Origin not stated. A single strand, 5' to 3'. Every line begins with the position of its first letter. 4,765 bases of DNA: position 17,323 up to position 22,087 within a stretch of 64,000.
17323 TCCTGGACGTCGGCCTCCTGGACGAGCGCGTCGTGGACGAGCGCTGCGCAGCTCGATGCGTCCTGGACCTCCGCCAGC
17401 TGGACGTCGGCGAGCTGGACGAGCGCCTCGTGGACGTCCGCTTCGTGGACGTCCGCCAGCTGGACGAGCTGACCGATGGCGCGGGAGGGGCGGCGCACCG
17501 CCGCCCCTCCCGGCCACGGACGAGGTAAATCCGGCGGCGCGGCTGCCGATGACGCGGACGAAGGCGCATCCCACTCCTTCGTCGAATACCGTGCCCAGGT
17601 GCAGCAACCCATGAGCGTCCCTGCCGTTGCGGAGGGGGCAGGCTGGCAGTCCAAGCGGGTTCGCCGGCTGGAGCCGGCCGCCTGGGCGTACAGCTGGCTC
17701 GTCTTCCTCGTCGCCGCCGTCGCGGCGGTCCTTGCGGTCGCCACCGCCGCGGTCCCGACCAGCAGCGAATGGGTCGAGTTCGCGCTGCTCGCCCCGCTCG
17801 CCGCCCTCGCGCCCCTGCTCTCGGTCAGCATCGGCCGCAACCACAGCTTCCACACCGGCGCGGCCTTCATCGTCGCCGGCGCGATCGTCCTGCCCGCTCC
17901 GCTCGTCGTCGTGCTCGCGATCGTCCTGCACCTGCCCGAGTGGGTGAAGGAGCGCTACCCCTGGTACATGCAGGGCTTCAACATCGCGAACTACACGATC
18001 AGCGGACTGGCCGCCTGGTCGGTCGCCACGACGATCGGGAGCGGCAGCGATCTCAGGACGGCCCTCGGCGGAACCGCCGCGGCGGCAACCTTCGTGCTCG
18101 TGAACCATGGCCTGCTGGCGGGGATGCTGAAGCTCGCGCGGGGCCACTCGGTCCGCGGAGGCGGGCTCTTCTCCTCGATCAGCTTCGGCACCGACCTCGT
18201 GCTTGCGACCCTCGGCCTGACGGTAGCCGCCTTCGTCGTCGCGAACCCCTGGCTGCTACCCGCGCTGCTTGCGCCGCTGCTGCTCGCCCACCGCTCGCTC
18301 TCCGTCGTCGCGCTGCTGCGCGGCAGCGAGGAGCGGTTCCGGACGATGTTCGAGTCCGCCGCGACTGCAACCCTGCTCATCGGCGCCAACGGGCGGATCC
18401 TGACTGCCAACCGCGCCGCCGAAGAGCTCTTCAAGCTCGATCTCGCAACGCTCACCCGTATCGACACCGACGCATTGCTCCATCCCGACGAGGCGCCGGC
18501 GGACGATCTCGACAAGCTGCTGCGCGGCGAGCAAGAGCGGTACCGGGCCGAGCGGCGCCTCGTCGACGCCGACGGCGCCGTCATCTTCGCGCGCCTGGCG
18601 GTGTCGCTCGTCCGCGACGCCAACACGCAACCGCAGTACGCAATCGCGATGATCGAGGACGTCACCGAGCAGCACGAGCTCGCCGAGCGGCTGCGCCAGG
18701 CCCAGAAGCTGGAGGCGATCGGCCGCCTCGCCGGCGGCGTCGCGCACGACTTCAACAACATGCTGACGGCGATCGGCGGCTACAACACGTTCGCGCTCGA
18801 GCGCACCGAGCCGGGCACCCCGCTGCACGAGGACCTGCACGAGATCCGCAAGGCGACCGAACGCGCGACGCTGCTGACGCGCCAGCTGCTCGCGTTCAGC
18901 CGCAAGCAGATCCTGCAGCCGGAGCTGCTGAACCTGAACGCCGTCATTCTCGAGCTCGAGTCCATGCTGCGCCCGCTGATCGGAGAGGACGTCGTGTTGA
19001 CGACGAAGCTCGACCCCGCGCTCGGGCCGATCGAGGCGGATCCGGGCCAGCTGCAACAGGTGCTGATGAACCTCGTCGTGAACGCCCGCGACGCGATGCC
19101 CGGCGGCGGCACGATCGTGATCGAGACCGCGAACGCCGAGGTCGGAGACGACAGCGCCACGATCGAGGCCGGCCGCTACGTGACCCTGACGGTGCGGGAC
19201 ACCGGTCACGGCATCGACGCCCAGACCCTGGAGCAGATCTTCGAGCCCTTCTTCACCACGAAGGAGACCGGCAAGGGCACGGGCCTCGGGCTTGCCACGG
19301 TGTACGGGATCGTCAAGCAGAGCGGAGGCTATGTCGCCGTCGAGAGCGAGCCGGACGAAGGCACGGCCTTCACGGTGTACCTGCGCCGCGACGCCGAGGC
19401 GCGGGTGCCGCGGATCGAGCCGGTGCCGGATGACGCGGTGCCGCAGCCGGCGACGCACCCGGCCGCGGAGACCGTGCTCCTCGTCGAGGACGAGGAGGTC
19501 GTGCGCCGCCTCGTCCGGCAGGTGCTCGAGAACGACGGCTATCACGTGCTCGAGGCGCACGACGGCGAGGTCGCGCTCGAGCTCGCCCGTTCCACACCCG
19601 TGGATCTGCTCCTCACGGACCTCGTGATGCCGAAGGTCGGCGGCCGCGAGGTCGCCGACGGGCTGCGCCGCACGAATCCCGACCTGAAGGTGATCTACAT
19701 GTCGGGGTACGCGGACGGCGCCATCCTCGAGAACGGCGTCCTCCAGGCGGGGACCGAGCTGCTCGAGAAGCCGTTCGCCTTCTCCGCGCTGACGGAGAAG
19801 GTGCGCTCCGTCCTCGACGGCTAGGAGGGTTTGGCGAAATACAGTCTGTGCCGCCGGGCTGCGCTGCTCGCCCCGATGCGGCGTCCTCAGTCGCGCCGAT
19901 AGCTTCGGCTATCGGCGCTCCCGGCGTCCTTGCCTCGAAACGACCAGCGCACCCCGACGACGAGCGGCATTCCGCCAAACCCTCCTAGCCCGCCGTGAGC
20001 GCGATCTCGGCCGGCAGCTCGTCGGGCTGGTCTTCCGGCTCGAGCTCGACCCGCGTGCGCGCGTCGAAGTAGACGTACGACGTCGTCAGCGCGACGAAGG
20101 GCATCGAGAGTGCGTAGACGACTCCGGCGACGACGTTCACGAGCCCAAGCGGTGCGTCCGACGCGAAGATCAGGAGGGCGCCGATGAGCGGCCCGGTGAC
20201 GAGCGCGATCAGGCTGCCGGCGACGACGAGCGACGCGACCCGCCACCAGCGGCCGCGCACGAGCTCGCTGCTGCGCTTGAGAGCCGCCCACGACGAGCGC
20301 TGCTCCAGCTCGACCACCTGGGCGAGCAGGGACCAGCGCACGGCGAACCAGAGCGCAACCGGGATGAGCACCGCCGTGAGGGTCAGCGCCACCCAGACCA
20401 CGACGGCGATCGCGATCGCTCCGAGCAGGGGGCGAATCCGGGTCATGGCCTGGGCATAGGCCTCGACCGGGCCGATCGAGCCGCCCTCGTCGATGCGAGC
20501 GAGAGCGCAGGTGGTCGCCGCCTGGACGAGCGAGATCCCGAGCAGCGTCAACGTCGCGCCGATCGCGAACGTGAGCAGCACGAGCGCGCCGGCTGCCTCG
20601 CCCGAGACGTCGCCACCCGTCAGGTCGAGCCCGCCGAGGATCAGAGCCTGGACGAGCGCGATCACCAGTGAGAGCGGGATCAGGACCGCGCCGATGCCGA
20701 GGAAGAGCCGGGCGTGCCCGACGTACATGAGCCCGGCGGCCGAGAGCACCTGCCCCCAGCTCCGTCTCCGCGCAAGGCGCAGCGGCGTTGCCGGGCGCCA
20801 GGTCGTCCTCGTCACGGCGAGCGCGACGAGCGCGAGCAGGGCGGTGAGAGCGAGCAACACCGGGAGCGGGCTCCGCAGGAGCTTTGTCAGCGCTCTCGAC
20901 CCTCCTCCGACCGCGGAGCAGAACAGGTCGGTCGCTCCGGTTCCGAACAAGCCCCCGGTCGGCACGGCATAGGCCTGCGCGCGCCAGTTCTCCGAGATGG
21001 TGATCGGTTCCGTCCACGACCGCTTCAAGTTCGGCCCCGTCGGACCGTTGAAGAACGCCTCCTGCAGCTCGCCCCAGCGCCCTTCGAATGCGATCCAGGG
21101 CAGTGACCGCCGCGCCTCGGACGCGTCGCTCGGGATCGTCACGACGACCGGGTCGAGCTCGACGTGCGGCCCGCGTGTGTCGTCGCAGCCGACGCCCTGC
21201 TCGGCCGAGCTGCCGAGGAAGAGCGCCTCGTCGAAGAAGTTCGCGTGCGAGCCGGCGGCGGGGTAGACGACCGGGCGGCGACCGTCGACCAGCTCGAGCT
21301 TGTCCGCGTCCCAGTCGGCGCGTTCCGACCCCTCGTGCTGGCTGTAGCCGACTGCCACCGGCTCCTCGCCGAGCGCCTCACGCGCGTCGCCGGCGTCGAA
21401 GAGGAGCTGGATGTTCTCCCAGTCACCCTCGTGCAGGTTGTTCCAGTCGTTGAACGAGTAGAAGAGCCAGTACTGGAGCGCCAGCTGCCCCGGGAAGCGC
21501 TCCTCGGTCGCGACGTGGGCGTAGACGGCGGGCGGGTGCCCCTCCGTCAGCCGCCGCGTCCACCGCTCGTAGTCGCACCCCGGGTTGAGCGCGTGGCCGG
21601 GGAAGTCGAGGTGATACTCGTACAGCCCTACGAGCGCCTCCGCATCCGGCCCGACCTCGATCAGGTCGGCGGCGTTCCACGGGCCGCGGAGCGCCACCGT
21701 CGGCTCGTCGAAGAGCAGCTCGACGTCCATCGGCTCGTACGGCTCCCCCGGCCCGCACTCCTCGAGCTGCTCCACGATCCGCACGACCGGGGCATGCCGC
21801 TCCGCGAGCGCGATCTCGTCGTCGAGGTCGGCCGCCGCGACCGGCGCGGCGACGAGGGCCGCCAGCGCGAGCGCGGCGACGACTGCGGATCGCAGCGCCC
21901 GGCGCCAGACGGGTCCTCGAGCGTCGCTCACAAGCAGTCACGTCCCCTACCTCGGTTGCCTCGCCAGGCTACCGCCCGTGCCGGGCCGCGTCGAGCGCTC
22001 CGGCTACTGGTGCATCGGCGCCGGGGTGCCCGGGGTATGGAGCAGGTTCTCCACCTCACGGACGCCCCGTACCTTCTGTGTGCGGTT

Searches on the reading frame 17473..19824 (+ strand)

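Call 12: search_protein_families(library=pfam, proteins=[window:17473-19824:+], max_evalue=0.001)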
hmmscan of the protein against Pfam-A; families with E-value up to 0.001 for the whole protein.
window:17473-19824:+ (783 aa): 7 families
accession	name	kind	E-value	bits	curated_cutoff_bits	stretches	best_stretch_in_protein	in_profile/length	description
PF02518.31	HATPase_c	-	5.7e-25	88.4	26.4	1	523-639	2-109/111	Histidine kinase-, DNA gyrase B-, and HSP90-like ATPase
PF00072.30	Response_reg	-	6.1e-22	78.3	30.2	1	668-778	1-111/111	Response regulator receiver domain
PF00989.32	PAS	-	2.2e-11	44.2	22.6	1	287-397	1-113/113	PAS fold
PF13188.13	PAS_8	-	1.5e-07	31.5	21.8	1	287-346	1-57/65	PAS domain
PF00512.31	HisKA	-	1.9e-07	31.5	26.9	1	417-479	3-64/66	His Kinase A (phospho-acceptor) domain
PF08448.16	PAS_4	-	6e-07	30.1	23.1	1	293-402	1-110/110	PAS fold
PF13426.13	PAS_9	-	1.9e-06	28.5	27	1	300-399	4-103/103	PAS domain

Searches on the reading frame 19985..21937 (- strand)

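Call 12: search_protein_families(library=pfam, proteins=[window:19985-21937:-], max_evalue=0.001)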
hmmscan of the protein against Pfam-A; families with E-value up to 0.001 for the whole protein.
window:19985-21937:- (650 aa): 1 family
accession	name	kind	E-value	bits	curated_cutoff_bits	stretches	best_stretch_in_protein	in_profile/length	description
PF06101.16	Vps62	-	6.2e-05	22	22.1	1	169-289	368-485/541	Vacuolar protein sorting-associated protein 62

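Call 69: search_protein_families(library=ncbifam, max_evalue=0.01, proteins=[window:19985-21937:-])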
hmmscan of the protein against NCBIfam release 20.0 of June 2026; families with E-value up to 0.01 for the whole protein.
window:19985-21937:- (650 aa): 0 families
